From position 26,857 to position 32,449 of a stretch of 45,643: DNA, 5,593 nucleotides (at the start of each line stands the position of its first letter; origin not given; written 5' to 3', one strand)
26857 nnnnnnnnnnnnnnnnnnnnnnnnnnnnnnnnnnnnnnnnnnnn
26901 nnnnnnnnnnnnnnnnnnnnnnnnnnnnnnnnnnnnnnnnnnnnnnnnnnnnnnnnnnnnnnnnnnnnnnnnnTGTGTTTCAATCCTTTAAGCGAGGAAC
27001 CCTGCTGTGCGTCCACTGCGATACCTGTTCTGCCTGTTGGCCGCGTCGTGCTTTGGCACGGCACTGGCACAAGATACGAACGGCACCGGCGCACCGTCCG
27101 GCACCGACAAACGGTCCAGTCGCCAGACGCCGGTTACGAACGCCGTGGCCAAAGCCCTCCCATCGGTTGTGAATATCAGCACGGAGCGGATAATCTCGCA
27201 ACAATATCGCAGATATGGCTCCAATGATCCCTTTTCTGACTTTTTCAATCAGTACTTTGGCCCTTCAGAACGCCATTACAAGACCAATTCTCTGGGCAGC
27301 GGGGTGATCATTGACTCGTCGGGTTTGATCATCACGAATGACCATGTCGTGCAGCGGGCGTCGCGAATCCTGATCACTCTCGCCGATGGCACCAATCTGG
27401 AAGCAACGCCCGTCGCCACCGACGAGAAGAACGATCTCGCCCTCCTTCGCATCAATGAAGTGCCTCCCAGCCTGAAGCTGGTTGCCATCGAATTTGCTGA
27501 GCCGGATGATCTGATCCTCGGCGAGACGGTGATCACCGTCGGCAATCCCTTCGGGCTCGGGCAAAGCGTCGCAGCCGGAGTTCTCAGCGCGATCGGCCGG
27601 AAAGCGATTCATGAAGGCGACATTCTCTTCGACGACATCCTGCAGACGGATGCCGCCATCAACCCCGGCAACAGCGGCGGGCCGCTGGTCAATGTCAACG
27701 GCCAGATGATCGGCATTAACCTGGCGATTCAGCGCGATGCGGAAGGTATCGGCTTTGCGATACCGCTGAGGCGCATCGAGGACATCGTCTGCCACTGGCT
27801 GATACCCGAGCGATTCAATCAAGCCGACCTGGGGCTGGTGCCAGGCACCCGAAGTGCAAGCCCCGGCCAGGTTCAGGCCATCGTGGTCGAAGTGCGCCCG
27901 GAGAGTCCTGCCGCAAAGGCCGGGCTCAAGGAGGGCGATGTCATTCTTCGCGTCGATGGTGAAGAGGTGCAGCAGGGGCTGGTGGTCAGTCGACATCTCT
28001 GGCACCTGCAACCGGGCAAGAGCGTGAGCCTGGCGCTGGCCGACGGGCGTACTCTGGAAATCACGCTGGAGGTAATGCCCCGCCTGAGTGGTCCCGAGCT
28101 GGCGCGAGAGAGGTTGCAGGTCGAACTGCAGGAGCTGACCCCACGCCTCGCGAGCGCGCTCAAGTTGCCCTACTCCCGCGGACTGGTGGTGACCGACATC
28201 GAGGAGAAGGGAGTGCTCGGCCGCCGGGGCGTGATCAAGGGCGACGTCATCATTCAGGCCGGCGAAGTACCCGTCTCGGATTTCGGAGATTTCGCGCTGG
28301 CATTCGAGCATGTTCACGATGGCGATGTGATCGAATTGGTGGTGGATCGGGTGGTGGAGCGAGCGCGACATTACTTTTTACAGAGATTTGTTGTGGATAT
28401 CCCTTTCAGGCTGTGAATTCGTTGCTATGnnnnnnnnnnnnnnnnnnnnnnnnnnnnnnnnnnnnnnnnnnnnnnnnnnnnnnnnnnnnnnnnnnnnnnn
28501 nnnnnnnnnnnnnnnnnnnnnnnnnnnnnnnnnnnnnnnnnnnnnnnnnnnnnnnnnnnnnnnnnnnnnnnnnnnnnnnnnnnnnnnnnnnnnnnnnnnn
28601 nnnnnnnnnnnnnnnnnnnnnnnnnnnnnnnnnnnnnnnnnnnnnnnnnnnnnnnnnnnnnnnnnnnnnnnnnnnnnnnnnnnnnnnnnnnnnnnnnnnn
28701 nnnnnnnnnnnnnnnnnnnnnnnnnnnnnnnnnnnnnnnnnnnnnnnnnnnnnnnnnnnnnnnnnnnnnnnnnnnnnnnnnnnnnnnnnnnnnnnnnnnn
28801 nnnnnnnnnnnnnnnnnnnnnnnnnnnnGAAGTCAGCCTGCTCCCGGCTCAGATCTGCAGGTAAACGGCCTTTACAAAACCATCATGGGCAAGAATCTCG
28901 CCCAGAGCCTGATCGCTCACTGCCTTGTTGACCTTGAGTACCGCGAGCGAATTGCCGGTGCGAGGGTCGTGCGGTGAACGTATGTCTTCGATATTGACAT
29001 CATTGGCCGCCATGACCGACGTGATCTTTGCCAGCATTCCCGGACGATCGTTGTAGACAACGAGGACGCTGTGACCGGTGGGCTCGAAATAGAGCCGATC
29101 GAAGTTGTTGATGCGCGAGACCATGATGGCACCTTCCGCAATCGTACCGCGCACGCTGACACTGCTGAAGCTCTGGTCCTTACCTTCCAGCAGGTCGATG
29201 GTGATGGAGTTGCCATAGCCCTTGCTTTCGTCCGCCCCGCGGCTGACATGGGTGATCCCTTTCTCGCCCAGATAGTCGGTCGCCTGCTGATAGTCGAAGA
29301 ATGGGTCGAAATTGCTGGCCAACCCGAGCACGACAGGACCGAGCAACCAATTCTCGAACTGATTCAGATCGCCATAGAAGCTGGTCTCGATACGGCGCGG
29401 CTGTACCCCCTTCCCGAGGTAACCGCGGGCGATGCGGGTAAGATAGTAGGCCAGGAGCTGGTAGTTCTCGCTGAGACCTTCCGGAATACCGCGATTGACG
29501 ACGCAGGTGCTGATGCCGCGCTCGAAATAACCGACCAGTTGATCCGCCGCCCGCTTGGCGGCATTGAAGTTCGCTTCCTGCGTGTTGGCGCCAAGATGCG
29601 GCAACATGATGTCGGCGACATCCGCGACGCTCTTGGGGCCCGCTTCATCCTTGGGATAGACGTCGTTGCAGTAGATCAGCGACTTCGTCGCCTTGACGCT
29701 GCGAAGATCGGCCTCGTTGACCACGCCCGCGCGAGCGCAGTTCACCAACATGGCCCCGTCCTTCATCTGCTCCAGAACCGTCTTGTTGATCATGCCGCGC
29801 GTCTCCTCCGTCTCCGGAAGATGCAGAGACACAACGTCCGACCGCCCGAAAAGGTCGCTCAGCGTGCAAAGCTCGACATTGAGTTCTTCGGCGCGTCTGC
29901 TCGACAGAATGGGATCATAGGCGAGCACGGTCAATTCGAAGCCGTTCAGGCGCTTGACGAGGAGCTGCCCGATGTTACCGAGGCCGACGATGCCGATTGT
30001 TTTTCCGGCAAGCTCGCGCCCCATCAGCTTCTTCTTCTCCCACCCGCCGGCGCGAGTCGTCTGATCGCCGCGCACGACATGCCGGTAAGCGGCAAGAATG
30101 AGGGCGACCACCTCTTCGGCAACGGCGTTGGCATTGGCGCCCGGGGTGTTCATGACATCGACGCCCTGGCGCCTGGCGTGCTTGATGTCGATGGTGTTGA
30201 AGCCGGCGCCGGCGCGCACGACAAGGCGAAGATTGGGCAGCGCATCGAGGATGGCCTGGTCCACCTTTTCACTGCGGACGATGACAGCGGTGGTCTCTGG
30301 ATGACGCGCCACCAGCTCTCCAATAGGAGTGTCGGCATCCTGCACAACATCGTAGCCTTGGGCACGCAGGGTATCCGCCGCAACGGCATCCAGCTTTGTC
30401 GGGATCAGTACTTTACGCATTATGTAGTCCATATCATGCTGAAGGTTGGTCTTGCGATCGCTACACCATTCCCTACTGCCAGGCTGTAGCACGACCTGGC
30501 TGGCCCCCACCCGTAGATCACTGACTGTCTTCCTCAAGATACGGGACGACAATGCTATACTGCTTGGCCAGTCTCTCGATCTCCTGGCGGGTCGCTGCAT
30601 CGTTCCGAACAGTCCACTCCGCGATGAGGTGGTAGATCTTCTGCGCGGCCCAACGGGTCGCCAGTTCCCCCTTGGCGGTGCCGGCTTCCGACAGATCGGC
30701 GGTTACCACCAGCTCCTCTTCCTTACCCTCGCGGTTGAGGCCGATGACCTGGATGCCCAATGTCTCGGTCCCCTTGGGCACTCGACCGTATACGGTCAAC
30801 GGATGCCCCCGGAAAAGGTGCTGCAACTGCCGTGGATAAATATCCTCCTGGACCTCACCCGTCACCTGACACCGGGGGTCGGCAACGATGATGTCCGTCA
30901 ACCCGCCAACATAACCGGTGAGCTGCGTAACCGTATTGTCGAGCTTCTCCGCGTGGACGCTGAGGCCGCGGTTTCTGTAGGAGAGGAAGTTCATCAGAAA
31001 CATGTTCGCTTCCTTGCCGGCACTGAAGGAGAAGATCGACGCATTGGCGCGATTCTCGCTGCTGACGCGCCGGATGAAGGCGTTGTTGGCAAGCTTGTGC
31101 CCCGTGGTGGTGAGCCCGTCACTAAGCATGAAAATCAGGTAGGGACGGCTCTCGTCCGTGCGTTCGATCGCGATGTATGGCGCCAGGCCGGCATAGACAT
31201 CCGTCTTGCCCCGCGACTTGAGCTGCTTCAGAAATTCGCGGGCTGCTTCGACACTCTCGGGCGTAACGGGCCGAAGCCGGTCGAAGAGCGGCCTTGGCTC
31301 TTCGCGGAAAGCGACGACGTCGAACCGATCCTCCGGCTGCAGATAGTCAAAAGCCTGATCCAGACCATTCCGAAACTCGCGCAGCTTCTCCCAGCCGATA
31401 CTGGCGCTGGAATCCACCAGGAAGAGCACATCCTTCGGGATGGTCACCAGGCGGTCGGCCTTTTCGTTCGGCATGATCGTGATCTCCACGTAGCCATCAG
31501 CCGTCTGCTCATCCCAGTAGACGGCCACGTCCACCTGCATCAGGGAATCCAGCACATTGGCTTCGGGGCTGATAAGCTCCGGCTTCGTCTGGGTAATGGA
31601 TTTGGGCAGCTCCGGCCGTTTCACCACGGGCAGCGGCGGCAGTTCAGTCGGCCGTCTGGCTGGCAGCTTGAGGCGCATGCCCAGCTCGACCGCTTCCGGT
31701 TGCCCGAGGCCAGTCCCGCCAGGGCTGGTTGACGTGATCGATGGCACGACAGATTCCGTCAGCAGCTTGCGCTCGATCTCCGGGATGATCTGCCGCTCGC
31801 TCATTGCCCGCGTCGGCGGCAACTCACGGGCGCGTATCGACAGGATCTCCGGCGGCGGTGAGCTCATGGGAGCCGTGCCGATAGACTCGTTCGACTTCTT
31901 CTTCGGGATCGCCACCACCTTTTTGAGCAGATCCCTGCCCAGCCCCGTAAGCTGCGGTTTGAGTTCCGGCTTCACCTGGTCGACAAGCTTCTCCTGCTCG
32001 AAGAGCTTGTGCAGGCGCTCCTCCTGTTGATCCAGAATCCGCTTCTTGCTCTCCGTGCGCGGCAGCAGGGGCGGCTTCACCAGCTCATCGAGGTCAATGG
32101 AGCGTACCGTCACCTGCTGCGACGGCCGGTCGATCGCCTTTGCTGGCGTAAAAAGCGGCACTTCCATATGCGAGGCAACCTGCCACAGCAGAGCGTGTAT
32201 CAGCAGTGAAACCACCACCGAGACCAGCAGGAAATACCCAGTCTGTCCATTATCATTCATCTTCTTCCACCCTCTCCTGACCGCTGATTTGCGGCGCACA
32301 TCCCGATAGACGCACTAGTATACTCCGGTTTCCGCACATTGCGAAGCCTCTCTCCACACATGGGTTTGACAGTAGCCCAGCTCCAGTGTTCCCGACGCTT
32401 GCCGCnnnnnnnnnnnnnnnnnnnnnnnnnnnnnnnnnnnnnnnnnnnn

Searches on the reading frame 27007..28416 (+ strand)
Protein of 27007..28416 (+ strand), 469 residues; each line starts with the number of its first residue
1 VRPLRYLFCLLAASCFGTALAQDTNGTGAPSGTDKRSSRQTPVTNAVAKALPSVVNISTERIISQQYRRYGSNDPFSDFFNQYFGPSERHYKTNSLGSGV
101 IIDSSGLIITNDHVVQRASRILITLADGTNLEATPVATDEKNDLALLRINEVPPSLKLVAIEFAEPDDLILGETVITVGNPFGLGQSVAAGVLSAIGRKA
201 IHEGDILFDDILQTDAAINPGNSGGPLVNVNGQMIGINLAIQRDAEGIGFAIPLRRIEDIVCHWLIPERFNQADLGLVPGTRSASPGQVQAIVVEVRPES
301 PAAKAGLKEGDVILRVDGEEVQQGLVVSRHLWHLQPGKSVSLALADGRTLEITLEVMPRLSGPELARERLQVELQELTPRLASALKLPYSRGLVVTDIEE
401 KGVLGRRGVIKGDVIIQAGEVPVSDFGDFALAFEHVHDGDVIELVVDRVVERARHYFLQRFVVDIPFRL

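Call 66: search_protein_families(library=pfam, proteins=[window:27007-28416:+], max_evalue=0.00001)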
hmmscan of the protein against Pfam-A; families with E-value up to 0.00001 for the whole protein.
window:27007-28416:+ (469 aa): 5 families
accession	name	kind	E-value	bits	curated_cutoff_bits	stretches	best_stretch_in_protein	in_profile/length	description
PF13365.12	Trypsin_2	-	8.9e-31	108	27.6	1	97-237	1-144/144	Trypsin-like peptidase domain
PF13180.12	PDZ_2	-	1.7e-17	63.9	27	1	284-354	12-78/80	PDZ domain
PF00089.32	Trypsin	-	5.7e-16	59.4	20.6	1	95-260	25-219/220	Trypsin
PF17820.7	PDZ_6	-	4.6e-12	45.9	27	1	292-329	1-38/54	PDZ domain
PF00595.29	PDZ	-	5e-10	40.1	23.2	1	274-322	11-58/81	PDZ domain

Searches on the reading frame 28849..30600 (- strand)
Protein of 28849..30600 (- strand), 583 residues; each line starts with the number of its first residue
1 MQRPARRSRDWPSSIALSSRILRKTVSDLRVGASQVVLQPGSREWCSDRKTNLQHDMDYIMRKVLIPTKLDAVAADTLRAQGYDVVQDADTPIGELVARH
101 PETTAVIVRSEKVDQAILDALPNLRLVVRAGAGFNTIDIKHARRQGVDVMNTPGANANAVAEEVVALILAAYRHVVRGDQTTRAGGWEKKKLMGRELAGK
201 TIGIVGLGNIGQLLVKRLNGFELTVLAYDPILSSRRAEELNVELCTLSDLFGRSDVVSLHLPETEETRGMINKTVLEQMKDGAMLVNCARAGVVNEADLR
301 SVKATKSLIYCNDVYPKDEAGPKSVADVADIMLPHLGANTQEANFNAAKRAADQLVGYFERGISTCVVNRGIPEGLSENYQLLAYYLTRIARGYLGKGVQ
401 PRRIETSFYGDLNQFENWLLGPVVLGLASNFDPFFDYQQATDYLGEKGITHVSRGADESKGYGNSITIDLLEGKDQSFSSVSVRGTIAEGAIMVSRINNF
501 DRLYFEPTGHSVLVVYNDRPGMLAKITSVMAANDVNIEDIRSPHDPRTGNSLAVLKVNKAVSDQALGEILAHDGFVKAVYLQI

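Call 66: search_protein_families(library=pfam, proteins=[window:28849-30600:-], max_evalue=0.00001)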
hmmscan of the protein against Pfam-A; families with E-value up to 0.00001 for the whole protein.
window:28849-30600:- (583 aa): 5 families
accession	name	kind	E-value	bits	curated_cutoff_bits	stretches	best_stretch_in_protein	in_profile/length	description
PF02826.25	2-Hacid_dh_C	-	5e-45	153.5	25.1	1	165-335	1-176/178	D-isomer specific 2-hydroxyacid dehydrogenase, NAD binding domain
PF00389.36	2-Hacid_dh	-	3.6e-26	91.9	24.6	1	66-369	3-134/134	D-isomer specific 2-hydroxyacid dehydrogenase, catalytic domain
PF01842.31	ACT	-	3e-07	30.5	27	1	510-542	1-33/66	ACT domain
PF03446.21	NAD_binding_2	-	3e-06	27.8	21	1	201-293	1-97/161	NAD binding domain of 6-phosphogluconate dehydrogenase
PF22629.2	ACT_AHAS_ss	-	4e-06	27.3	27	1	514-570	3-60/67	AHAS small subunit-like ACT domain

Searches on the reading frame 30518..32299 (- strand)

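Call 66: search_protein_families(library=pfam, proteins=[window:30518-32299:-], max_evalue=0.00001)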
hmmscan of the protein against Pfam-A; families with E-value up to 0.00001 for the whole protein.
window:30518-32299:- (593 aa): 3 families
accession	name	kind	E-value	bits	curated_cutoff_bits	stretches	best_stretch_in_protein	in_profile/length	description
PF13768.12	VWA_3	-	2.6e-11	44.3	27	1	290-447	2-153/155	von Willebrand factor type A domain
PF13519.12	VWA_2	-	2.9e-08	34.7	27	1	291-395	1-106/107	von Willebrand factor type A domain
PF00092.34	VWA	-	2.9e-07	31.3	23.8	1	290-434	1-146/174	von Willebrand factor type A domain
